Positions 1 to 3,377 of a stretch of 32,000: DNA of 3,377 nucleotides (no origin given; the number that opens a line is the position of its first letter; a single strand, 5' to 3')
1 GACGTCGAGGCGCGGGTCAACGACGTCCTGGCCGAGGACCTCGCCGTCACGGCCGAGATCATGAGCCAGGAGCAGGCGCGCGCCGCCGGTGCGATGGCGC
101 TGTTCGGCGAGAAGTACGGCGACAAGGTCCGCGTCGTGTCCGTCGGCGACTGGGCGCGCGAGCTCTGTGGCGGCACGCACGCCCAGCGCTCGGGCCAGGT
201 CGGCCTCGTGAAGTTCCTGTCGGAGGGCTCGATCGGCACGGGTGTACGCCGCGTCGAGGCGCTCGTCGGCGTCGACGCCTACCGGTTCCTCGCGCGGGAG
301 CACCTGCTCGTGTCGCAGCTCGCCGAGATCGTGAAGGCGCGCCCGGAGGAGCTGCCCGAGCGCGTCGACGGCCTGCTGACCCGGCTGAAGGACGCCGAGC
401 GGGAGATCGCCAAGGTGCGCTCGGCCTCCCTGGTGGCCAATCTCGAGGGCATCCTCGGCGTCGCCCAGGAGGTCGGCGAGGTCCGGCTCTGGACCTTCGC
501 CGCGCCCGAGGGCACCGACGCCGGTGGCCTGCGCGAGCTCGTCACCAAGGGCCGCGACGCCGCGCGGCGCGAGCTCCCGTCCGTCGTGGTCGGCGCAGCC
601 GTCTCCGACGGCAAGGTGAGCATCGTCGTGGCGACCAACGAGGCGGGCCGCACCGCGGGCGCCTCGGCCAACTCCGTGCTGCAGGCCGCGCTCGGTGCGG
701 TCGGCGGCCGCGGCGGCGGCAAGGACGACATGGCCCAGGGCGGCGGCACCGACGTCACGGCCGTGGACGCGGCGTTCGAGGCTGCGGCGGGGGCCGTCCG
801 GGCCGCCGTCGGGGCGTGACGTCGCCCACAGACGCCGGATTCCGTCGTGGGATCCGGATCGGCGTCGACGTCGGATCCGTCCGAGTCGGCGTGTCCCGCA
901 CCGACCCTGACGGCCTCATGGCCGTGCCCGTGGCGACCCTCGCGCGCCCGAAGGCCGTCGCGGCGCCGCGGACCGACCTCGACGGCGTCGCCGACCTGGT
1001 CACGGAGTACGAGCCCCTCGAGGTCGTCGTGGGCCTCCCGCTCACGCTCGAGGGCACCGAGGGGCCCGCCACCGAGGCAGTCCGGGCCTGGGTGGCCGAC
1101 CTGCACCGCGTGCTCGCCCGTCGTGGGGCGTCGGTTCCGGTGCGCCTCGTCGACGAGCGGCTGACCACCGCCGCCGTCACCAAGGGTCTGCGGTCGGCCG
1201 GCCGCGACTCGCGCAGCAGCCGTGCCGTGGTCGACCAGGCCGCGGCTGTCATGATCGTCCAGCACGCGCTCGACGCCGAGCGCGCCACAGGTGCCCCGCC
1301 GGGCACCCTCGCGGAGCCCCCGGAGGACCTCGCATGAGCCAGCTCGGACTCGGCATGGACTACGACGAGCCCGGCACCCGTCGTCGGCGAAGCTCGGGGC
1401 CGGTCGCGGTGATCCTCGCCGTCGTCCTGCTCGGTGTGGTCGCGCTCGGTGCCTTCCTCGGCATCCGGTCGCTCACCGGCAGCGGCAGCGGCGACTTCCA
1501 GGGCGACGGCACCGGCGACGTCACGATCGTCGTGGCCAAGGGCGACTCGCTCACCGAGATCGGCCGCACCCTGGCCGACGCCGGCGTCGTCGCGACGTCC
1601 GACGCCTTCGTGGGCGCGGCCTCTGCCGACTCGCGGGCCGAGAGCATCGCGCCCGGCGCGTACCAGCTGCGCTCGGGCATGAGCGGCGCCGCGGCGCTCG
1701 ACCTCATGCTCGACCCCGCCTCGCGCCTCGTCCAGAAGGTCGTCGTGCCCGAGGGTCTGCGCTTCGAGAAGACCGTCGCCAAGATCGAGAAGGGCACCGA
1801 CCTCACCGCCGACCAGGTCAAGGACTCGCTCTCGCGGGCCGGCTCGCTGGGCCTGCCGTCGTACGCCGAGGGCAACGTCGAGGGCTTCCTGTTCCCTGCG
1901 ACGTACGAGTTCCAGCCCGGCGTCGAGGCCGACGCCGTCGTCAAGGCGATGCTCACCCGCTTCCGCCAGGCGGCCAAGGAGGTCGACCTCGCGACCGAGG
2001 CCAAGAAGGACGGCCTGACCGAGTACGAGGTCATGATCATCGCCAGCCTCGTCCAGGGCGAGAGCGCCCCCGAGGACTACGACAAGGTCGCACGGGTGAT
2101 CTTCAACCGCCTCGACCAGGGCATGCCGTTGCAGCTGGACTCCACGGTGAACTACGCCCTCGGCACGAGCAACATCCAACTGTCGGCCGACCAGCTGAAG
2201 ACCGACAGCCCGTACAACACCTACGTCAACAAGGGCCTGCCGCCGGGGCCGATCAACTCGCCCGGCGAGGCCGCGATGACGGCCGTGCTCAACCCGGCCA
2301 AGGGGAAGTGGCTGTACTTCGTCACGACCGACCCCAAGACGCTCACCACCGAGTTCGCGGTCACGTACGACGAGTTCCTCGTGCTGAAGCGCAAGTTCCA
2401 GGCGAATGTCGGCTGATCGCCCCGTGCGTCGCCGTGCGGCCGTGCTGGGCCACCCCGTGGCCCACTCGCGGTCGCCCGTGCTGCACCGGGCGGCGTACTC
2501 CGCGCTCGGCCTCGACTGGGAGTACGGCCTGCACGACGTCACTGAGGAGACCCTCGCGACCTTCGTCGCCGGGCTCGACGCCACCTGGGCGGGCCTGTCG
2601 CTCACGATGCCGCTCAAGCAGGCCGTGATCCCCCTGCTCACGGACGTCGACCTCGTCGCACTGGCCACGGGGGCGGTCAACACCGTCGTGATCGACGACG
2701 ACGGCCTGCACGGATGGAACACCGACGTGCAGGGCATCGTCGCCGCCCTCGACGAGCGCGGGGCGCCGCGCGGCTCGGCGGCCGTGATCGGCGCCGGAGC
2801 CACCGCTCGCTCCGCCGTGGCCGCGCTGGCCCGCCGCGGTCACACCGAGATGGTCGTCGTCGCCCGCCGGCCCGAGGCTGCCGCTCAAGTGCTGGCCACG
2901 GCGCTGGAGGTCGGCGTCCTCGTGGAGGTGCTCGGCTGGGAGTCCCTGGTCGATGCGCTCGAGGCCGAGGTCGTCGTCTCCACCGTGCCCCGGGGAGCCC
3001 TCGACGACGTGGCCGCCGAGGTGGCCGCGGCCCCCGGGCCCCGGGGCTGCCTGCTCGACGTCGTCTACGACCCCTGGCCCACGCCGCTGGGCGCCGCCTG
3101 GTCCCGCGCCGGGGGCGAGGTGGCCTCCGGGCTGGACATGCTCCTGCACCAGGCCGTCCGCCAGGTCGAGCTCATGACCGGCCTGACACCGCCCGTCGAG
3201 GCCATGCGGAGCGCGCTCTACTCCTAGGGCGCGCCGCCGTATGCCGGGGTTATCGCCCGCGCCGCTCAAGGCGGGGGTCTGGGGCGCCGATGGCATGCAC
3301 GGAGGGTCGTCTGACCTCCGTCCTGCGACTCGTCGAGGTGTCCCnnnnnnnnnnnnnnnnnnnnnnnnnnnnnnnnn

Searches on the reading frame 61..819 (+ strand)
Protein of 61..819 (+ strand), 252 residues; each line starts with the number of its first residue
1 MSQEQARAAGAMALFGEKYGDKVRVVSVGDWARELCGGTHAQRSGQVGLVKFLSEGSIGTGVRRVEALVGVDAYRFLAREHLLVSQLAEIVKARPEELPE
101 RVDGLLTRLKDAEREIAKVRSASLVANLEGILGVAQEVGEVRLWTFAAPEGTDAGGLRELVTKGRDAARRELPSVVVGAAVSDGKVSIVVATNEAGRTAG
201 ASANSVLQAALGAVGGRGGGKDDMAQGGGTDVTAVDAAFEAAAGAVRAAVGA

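Call 13: search_protein_families(library=pfam, proteins=[window:61-819:+])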
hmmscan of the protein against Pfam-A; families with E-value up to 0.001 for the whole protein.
window:61-819:+ (252 aa): 2 families
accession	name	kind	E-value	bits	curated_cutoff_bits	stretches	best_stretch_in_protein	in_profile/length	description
PF07973.19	tRNA_SAD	-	4.7e-14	52.5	24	1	23-66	1-44/44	Threonyl and Alanyl tRNA synthetase second additional domain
PF02272.25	DHHA1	-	2.8e-09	37.8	25.9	1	149-246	10-100/102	DHHA1 domain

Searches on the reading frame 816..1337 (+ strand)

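Call 71: search_protein_families(library=pfam, proteins=[window:816-1337:+])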
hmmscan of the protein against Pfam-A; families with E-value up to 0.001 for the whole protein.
window:816-1337:+ (173 aa): 1 family
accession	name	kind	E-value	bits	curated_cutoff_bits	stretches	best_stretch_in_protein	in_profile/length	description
PF03652.20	RuvX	-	7.3e-32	111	29.2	1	14-153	3-133/134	Holliday junction resolvase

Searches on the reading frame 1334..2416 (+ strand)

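Call 13: search_protein_families(library=pfam, proteins=[window:1334-2416:+])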
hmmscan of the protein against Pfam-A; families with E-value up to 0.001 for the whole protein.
window:1334-2416:+ (360 aa): 1 family
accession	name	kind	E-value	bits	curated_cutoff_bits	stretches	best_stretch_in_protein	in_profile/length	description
PF02618.21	YceG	-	4.2e-81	272.9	32.4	1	65-351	1-272/275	YceG-like family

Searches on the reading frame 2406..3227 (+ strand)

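Call 13: search_protein_families(library=pfam, proteins=[window:2406-3227:+])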
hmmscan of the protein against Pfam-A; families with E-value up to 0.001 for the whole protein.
window:2406-3227:+ (273 aa): 4 families
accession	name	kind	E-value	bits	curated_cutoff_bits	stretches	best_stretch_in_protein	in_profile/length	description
PF08501.16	Shikimate_dh_N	-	1.3e-22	80.3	27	1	13-94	1-83/83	Shikimate dehydrogenase substrate binding domain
PF18317.6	SDH_C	-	1.4e-13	50.7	25.8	1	242-271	1-30/31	Shikimate 5'-dehydrogenase C-terminal domain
PF03807.23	F420_oxidored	-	3e-07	31.4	21.6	1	126-208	3-80/94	NADP oxidoreductase coenzyme F420-dependent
PF01488.26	Shikimate_DH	-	1.3e-05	25.7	24.3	1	125-192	15-81/138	Shikimate / quinate 5-dehydrogenase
